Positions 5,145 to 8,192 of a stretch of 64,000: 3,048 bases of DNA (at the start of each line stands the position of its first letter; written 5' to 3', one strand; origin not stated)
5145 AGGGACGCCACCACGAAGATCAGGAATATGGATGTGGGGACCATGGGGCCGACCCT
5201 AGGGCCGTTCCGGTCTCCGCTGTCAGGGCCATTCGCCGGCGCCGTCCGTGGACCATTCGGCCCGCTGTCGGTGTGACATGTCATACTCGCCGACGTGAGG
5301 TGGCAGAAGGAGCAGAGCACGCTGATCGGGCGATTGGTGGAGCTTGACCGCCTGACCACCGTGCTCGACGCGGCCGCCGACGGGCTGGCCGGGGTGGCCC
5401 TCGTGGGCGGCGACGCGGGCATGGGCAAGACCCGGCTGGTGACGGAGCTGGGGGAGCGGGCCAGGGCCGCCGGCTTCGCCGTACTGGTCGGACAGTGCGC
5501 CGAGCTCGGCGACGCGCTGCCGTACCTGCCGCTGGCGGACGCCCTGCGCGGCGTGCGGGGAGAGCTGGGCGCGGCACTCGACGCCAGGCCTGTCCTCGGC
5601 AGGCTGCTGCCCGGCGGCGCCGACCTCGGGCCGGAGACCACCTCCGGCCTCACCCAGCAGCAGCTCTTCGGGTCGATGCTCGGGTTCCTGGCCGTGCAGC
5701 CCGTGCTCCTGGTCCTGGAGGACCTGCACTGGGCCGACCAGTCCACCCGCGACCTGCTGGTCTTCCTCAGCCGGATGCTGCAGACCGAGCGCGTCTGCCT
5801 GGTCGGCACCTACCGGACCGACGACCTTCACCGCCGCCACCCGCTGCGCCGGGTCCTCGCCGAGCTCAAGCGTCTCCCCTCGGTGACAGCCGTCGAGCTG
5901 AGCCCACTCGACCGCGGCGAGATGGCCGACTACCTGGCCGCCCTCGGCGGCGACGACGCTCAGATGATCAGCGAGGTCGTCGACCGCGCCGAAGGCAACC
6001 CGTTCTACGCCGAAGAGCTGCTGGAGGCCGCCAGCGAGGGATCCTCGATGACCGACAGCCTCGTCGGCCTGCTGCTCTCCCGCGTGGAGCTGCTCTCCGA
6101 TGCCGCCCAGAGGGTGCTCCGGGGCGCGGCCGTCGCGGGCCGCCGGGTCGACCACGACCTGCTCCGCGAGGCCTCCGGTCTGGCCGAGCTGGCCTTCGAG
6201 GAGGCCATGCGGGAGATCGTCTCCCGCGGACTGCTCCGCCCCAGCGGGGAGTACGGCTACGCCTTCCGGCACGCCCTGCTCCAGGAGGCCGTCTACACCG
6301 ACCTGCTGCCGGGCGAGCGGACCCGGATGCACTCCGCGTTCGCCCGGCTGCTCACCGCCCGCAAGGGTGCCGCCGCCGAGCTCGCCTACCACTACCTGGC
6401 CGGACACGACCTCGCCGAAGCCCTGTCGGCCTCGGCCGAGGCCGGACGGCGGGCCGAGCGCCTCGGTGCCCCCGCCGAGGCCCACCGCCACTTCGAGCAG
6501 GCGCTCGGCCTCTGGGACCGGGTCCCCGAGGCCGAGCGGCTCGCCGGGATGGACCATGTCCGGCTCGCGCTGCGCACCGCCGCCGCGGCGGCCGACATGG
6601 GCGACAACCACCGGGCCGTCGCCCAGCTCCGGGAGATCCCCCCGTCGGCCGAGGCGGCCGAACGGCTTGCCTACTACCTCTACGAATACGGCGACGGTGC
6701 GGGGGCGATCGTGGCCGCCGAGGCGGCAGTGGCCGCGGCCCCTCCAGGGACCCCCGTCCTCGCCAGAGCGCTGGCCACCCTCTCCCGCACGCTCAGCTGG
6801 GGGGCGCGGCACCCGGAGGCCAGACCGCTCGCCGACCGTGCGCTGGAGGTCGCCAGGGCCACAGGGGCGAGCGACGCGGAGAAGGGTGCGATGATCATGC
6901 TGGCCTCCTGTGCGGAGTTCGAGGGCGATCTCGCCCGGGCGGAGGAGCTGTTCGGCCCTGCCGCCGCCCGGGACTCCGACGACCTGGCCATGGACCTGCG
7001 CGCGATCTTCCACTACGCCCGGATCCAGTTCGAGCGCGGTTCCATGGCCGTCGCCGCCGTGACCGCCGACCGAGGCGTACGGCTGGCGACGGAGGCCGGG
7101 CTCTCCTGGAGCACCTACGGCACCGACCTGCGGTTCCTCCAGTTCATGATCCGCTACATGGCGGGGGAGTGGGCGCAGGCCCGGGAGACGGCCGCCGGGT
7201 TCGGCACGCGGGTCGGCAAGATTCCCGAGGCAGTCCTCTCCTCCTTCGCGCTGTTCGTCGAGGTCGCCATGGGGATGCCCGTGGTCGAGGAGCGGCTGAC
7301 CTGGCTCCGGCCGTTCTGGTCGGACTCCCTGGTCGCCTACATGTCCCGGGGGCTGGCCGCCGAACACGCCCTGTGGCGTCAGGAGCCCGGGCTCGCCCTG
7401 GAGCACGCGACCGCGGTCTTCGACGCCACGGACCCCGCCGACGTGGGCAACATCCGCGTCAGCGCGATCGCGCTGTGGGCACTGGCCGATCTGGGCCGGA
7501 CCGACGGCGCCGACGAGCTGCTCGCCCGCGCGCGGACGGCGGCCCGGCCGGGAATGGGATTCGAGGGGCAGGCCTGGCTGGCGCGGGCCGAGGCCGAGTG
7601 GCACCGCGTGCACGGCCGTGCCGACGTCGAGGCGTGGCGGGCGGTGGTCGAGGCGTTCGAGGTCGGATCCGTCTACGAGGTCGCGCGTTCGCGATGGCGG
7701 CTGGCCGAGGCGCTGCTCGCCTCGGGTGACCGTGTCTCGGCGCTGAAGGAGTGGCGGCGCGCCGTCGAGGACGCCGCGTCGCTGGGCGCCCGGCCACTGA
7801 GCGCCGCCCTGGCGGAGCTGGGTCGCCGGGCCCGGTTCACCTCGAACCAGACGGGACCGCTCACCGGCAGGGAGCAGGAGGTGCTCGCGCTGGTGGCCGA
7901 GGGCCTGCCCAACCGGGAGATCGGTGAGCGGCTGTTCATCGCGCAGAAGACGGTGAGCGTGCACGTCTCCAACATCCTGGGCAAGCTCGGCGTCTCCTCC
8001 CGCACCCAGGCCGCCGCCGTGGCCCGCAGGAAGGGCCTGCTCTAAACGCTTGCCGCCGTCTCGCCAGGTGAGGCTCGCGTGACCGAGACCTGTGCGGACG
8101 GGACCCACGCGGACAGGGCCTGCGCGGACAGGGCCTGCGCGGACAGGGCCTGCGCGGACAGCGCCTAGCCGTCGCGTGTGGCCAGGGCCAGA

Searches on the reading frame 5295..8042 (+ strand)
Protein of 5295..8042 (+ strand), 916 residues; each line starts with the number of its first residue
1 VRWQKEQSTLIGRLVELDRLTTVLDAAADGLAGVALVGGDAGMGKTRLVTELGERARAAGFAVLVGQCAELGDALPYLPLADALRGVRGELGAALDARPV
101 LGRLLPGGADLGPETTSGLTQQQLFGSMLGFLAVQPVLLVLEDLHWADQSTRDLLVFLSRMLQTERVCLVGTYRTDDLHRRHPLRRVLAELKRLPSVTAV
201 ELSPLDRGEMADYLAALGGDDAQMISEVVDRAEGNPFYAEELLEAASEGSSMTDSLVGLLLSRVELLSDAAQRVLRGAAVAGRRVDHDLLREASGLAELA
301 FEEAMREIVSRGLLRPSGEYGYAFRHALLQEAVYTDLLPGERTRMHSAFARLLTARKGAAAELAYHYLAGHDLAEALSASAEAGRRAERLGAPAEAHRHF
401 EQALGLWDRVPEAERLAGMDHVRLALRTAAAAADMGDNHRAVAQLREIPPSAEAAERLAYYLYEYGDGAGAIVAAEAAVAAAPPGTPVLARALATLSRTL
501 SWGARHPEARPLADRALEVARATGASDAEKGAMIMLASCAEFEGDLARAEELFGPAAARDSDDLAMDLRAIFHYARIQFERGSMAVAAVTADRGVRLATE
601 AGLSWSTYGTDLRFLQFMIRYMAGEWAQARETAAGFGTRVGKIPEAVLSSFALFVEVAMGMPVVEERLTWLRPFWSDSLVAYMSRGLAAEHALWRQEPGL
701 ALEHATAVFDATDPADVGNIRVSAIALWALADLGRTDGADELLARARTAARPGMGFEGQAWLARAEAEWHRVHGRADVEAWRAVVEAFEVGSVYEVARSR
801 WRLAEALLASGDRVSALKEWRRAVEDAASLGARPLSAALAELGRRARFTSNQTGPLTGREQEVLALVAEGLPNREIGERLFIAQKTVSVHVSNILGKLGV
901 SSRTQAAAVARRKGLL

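Call 47: search_protein_families(library=pfam, proteins=[window:5295-8042:+], max_evalue=0.00001)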
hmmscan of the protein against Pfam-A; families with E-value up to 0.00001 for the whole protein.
window:5295-8042:+ (916 aa): 2 families
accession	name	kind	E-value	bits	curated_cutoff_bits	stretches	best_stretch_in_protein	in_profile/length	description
PF13191.12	AAA_16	-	3.4e-24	86.7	32.6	1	10-170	2-167/167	AAA ATPase domain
PF00196.25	GerE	-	3.1e-20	72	23.5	1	855-910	2-57/57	Bacterial regulatory proteins, luxR family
